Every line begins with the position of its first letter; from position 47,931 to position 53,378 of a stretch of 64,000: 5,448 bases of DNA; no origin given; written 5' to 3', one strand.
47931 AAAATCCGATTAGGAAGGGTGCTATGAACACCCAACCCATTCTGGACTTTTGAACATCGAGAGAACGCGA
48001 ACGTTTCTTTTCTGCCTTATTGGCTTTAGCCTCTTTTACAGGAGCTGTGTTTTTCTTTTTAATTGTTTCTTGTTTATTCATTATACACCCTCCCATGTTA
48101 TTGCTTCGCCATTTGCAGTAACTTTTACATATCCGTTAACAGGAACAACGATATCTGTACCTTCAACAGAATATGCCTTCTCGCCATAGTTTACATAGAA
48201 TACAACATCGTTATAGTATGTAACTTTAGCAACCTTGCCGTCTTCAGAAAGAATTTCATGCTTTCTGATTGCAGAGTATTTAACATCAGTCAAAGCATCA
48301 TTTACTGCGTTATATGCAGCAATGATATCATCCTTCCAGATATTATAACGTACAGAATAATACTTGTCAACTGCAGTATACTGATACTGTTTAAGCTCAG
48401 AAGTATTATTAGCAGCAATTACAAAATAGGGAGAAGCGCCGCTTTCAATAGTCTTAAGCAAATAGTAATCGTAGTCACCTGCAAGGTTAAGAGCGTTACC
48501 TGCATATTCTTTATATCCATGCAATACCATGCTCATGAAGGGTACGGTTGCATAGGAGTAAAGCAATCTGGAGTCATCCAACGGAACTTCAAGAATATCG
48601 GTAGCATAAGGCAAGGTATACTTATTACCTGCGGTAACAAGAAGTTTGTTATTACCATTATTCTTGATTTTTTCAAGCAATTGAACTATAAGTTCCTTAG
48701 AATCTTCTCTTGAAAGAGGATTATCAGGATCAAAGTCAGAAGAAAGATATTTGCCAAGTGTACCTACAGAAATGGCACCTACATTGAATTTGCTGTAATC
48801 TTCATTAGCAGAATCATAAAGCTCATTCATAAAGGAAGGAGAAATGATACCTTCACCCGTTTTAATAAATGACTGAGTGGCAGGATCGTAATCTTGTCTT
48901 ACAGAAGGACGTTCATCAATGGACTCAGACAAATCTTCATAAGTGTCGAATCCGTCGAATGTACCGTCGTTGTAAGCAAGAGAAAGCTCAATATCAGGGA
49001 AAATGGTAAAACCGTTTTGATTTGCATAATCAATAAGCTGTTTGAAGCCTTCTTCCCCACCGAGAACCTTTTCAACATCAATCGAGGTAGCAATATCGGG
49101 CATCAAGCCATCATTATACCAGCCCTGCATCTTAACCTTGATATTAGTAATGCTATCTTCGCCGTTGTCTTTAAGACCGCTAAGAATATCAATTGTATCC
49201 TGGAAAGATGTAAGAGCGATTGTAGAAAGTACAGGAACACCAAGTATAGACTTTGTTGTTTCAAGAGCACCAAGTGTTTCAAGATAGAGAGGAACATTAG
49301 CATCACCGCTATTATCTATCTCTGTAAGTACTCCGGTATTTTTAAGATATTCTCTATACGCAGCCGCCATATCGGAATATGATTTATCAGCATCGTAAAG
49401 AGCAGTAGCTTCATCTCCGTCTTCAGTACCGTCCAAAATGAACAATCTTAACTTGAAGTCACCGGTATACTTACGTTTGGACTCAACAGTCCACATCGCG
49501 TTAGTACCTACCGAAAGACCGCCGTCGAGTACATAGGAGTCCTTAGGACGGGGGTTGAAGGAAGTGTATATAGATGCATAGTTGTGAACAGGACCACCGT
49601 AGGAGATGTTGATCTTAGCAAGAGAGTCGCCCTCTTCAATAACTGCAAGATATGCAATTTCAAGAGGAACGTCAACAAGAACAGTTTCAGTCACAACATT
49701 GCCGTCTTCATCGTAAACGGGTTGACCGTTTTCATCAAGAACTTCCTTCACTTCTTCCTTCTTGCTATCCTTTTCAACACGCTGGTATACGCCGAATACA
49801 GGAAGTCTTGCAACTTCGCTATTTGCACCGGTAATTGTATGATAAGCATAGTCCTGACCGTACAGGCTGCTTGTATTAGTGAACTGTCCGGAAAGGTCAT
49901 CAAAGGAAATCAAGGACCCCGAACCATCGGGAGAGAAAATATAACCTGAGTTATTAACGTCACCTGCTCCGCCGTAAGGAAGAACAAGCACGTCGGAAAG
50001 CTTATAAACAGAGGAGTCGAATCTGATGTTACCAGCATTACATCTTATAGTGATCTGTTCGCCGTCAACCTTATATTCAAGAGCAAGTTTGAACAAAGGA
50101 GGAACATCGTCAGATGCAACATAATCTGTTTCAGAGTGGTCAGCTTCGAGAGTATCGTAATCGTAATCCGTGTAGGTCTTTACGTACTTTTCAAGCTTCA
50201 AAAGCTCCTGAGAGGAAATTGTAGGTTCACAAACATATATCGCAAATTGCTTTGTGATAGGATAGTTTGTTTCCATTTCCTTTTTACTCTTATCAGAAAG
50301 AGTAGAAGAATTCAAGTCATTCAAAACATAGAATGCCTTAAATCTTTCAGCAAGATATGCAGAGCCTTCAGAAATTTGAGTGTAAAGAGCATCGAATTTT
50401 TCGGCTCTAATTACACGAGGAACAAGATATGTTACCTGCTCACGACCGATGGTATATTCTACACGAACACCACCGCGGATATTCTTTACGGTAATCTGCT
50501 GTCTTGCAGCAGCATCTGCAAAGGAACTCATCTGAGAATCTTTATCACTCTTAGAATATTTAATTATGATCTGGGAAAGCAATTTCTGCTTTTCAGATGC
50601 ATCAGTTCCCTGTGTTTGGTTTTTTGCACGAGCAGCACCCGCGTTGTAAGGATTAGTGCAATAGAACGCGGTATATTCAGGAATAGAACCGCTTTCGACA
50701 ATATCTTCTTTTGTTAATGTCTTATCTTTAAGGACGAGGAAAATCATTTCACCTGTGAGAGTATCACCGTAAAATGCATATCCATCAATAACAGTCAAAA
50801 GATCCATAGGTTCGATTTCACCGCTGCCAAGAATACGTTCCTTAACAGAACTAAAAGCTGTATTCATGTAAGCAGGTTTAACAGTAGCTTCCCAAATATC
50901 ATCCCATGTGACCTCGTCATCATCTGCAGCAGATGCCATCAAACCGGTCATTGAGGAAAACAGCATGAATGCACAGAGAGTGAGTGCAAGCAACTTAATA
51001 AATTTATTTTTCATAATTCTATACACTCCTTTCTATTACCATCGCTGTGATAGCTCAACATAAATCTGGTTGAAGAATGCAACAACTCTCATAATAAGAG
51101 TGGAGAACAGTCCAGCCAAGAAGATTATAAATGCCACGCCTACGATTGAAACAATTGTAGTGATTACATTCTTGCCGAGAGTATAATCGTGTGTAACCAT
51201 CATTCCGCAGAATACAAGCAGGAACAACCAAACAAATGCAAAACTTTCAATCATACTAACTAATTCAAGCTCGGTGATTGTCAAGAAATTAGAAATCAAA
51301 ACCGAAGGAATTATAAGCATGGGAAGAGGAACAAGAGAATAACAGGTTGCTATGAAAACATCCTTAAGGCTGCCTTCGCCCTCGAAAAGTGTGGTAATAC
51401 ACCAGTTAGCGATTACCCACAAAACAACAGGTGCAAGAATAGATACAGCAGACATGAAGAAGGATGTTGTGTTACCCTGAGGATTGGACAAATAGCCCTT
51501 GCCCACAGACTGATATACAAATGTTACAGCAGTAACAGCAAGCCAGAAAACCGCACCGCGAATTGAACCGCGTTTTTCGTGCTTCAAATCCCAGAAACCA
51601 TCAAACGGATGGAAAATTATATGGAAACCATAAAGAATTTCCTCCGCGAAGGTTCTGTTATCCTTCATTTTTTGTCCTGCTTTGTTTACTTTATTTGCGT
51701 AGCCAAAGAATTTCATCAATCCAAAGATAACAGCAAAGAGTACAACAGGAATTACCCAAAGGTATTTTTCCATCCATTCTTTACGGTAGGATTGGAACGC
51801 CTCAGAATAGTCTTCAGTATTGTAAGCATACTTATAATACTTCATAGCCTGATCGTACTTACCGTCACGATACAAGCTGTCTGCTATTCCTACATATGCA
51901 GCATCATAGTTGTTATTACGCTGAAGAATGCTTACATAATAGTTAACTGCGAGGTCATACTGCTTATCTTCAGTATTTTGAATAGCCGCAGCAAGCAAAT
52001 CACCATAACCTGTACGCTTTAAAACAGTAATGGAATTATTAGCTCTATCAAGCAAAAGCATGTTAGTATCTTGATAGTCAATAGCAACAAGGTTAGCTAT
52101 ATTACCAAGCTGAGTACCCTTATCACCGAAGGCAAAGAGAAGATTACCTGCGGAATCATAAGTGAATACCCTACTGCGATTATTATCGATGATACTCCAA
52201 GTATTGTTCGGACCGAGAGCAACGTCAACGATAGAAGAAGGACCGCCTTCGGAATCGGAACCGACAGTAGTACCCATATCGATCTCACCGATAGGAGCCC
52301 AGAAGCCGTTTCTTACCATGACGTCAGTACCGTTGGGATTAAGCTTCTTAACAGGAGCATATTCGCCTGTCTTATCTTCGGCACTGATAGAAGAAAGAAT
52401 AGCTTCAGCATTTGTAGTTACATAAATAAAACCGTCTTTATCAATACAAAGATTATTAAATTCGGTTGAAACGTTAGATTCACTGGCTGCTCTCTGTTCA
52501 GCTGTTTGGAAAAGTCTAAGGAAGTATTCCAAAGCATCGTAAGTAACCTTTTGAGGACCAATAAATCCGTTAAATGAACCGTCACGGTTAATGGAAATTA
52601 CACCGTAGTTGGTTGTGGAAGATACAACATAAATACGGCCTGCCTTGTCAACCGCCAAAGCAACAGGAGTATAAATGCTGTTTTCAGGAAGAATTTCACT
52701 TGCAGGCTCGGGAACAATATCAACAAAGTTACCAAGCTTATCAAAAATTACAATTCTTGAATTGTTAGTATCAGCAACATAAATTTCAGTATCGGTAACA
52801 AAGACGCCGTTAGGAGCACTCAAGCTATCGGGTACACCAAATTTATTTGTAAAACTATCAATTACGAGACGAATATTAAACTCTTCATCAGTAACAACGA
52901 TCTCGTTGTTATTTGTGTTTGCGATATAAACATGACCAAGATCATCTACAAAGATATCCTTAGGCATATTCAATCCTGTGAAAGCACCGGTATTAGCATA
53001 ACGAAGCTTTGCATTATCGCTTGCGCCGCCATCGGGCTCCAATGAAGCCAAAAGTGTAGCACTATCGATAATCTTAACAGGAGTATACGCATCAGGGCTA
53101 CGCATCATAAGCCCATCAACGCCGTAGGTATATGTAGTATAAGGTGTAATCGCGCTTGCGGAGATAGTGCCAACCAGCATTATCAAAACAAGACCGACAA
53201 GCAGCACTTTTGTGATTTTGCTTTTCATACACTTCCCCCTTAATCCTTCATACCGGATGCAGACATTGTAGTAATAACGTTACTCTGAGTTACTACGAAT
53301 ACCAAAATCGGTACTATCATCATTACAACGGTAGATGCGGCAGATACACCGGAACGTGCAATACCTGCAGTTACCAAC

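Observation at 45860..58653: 12.7-kb seven-gene operon: ABC-importer parts (four permeases, no ATPase) interleaved with three giant exported proteins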

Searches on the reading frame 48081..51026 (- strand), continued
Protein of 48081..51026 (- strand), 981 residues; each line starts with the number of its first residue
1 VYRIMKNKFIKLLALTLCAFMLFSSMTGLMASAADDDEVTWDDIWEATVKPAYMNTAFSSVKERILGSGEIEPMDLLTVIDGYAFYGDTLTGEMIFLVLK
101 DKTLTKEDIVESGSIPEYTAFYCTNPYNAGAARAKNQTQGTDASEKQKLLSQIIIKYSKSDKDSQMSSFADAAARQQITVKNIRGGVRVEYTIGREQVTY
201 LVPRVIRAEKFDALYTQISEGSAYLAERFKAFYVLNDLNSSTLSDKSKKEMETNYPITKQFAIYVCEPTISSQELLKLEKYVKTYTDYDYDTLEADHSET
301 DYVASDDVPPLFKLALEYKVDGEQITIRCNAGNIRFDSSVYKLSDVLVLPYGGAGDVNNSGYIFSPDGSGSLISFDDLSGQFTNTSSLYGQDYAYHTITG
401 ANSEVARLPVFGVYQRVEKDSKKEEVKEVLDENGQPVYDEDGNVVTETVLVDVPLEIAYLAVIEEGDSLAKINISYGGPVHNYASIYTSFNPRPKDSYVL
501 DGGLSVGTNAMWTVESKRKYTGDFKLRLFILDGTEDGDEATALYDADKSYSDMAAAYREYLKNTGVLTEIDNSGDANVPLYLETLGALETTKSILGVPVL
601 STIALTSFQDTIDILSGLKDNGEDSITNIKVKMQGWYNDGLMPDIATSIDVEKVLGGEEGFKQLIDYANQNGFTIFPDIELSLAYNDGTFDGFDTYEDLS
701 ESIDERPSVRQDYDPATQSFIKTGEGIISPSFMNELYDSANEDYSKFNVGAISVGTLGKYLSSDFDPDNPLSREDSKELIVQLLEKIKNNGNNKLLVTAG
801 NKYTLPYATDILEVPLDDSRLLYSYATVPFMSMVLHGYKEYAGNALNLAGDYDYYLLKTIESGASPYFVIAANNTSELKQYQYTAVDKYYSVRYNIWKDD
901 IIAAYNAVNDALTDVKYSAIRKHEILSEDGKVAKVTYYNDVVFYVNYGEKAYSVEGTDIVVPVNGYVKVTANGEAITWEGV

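Call 88: search_protein_families(library=pfam, proteins=[L088:3732-4841:+, L088:4831-7764:+, L088:9615-11111:+, L088:11090-11710:+, L088:16360-17865:+, L088:18180-19790:+, L089:4621-7581:+, L089:9335-11494:+, L088:1517-3352:-], max_evalue=0.001)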
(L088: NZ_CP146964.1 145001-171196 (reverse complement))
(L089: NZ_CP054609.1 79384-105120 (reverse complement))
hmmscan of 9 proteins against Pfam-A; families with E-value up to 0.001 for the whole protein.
L088:3732-4841:+ (369 aa): 1 family
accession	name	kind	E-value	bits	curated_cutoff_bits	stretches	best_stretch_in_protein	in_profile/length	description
PF04616.20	Glyco_hydro_43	-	1.2e-14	54.8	32.2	1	147-299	94-230/288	Glycosyl hydrolases family 43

L088:4831-7764:+ (977 aa): 2 families
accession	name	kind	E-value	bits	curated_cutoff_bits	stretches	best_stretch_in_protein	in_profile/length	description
PF01547.30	SBP_bac_1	-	2.4e-21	77.5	26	1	602-872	23-306/307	Bacterial extracellular solute-binding protein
PF13416.11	SBP_bac_8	-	1.6e-19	71.2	27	1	617-877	30-254/279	Bacterial extracellular solute-binding protein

L088:9615-11111:+ (498 aa): 3 families
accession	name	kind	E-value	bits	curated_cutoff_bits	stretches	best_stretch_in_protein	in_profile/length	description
PF01436.27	NHL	-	2e-13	50.1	20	1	116-141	1-26/28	NHL repeat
PF08450.18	SGL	-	4e-09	36.9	26.3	1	80-162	145-228/246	SMP-30/Gluconolactonase/LRE-like region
PF17170.10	DUF5128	-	8.1e-08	32.3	22.9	1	310-379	53-122/321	6-bladed beta-propeller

L088:11090-11710:+ (206 aa): 1 family
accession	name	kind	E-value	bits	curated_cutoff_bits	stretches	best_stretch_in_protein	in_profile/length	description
PF04893.22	Yip1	-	3.1e-13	50.4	28.6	1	11-180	1-170/173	Yip1 domain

L088:16360-17865:+ (501 aa): 1 family
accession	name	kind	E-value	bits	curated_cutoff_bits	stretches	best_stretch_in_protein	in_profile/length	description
PF01547.30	SBP_bac_1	-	1.2e-12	48.9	26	1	93-358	9-275/307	Bacterial extracellular solute-binding protein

L088:18180-19790:+ (536 aa): 2 families
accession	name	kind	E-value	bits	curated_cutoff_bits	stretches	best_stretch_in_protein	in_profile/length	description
PF13416.11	SBP_bac_8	-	1.5e-12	48.3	27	1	72-396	2-249/279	Bacterial extracellular solute-binding protein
PF01547.30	SBP_bac_1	-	3.4e-10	40.8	26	1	74-395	15-305/307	Bacterial extracellular solute-binding protein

L089:4621-7581:+ (986 aa): 2 families
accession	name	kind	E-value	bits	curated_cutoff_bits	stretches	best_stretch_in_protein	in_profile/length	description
PF01547.30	SBP_bac_1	-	1.8e-22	81.1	26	1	584-861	6-307/307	Bacterial extracellular solute-binding protein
PF13416.11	SBP_bac_8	-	2.4e-19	70.6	27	1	593-864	5-253/279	Bacterial extracellular solute-binding protein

L089:9335-11494:+ (719 aa): 8 families
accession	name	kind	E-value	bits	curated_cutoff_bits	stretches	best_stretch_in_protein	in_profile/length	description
PF01436.27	NHL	-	6.7e-17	61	20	2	130-154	2-26/28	NHL repeat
PF04893.22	Yip1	-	2.4e-09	37.7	28.6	1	526-694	3-171/173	Yip1 domain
PF08450.18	SGL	-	2.4e-09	37.6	26.3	1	97-170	146-224/246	SMP-30/Gluconolactonase/LRE-like region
PF22701.2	Mala_s_1-like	-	2.3e-06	28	27.5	1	86-156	88-156/195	Mal s 1 allergenic protein-like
PF13449.12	Phytase-like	-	6e-06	26.8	27.6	0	92-128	74-110/284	Esterase-like activity of phytase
PF06739.17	SBBP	-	7e-06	26.3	20.5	0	181-196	14-29/38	Beta-propeller repeat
PF17170.10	DUF5128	-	9.8e-06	25.4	22.9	0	87-128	91-134/321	6-bladed beta-propeller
PF25021.1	TEN_NHL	-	0.00014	21.5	27.1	0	128-154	328-354/357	Teneurin NHL domain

L088:1517-3352:- (611 aa): 3 families
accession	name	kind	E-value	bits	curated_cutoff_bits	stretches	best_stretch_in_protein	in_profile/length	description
PF06580.19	His_kinase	-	1.4e-21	76.9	25.2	1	410-487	2-81/81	Histidine kinase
PF02518.31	HATPase_c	-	1.7e-09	38.5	26.4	1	503-610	6-109/111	Histidine kinase-, DNA gyrase B-, and HSP90-like ATPase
PF02743.24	dCache_1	-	1.6e-05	25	45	1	49-207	3-156/240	Cache domain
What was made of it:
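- On CUT1 ABC importer (TC 3.A.1.1): The Butyrivibrio and Paenibacillus orthologues score 77-81 bits for SBP_bac_1 (call 88).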

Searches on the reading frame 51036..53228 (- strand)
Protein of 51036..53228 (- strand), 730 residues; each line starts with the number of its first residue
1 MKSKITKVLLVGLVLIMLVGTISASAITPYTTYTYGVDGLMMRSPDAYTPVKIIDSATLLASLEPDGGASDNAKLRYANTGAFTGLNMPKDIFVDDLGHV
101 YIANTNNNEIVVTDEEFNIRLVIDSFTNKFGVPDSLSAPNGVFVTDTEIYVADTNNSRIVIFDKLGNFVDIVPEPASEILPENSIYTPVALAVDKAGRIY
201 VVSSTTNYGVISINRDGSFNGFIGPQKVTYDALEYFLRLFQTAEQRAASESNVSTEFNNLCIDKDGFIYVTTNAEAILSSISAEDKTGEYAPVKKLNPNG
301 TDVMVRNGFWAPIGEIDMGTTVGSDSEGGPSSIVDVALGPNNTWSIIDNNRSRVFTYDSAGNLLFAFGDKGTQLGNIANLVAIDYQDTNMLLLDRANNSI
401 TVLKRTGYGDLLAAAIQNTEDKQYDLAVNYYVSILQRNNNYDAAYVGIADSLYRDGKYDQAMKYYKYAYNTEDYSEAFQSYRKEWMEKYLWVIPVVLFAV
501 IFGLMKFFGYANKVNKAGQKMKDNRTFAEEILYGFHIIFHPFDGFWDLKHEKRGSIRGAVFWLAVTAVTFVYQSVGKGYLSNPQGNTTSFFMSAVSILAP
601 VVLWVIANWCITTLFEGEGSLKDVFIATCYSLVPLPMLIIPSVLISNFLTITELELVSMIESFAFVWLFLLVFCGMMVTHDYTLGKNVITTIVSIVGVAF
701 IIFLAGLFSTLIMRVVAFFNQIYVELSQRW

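Call 3: search_protein_families(library=pfam, proteins=[window:51036-53228:-], max_evalue=0.01)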
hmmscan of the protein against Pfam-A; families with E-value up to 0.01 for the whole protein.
window:51036-53228:- (730 aa): 7 families
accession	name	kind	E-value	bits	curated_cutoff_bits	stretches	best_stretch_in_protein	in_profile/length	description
PF04893.22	Yip1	-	3.7e-15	56.7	28.6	1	536-704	2-171/173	Yip1 domain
PF01436.27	NHL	-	6.1e-12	45.4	20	2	86-112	1-27/28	NHL repeat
PF06739.17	SBBP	-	4.6e-06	26.9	20.5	0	184-207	12-34/38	Beta-propeller repeat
PF07494.17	Reg_prop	-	7.6e-06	26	20.4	0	255-273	5-23/24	Two component regulator propeller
PF14559.12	TPR_19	-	1.4e-05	25.7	25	1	420-464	3-47/68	Tetratricopeptide repeat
PF13432.12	TPR_16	-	0.0037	18.1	32.7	1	423-469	12-58/65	Tetratricopeptide repeat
PF17170.10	DUF5128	-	0.0048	16.6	22.9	0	141-170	48-77/321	6-bladed beta-propeller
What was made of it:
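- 51036..53228 (-): NHL beta-propeller - TPR - Yip1 membrane protein (730 aa): signal peptide, extracellular propeller and TPR, one TM helix, then the multi-TM Yip1 domain. Pfam Yip1 56.7 bits, NHL 45.4 bits, TPR_19 (call 3).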

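Call 4: search_protein_families(library=ncbifam, proteins=[window:51036-53228:-], max_evalue=0.01)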
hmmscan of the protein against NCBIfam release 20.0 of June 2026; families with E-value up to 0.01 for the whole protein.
window:51036-53228:- (730 aa): 2 families
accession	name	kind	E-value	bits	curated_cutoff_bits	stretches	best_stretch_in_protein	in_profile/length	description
NF035926.1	scyF_NHL_VPEP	equivalog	3.4e-15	56.1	350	2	89-179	201-290/376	scytonemin biosynthesis PEP-CTERM protein ScyF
NF033206.1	ScyE_fam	subfamily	0.0029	17.2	80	0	83-154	249-320/333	ScyD/ScyE family protein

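Call 15: search_solved_structures(query=window:51036-53228:-, max_evalue=1)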
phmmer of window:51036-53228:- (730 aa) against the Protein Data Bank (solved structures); distinct sequences matched with E-value up to 1: 67 (the best 60 are shown).
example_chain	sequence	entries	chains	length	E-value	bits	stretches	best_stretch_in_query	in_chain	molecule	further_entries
3wwa_A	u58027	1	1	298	3.1e-23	85.4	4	82-207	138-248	Pizza7H protein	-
3ww9_A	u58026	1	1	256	2.1e-18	69.4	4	82-207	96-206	pizza6 protein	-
6qsd_A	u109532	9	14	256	1.4e-17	66.7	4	82-115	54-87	Pizza6S | Pizza6-S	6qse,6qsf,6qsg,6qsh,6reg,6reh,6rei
7zpz_A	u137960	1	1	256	3.2e-17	65.5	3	82-160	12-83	Pizza6-TSR-TSH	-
7zpw_A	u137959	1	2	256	4.3e-17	65.1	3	82-160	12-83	Pizza6-TSK-TSH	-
7zph_A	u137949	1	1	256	4.6e-17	65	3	82-163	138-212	Pizza6-TNK-RSH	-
6rej_A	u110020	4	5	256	4.8e-17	64.9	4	82-207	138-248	Pizza6-SH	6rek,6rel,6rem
7zq2_A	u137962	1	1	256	6.4e-17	64.5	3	82-160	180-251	Pizza6-RSH-TSH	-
7zqg_A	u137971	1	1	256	1.1e-16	63.8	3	82-160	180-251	Pizza6-KSH-TSH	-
6f0t_A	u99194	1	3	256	1.9e-16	63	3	82-207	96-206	Pizza6-SFW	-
6ren_A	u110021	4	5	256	2e-16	62.9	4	82-206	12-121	3fPizza6-SH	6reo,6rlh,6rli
6f0s_A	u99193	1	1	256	2e-16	62.9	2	82-203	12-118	Pizza6-SYW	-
7zcj_A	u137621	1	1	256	4.7e-16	61.7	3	82-207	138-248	Pizza6-TNH-TSH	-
6i37_A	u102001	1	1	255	1.5e-15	60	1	82-160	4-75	nv1Pizza6-AYW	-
6f0q_A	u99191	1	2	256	3.1e-15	58.9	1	82-203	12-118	Pizza6-AYW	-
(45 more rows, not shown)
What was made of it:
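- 51036..53228 (-): PDB sequence hits to NHL propellers including the PknD sensor domain (call 15).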

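Call 76: search_dna_similar(query=window:51036-53228:-, collection=plasmids, mode=protein, max_evalue=0.00001, max_rows=15)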
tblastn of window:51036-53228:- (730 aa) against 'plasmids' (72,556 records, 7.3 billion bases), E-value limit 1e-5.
Records with a match: 3; places in all: 4; records where one place covers at least 80% of the query: 2.
Best place of each record, by identity: <60% 3.
By first word of the organism name: Butyrivibrio 1; Paenibacillus 1; Candidatus 1.
By predicted mobility (MOB-suite, as given by PLSDB): non-mobilizable 3.
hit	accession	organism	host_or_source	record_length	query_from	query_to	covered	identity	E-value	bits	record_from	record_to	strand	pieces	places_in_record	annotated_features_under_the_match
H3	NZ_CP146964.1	Butyrivibrio fibrisolvens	Bovinae,Bovine rumen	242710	22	729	93%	35.4%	1e-100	394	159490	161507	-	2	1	NHL repeat-containing protein | YIP1 family protein | DUF5696 domain-containing protein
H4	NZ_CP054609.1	Paenibacillus cellulosilyticus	cell culture,soil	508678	29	729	96%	27.6%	3e-68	252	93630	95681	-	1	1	YIP1 family protein | DUF5696 domain-containing protein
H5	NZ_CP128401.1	Candidatus Chlorohelix allophototropha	Single colony of Candidatus Chlorohelix ...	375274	75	439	50%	25.4%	7e-9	67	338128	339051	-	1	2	6-bladed beta-propeller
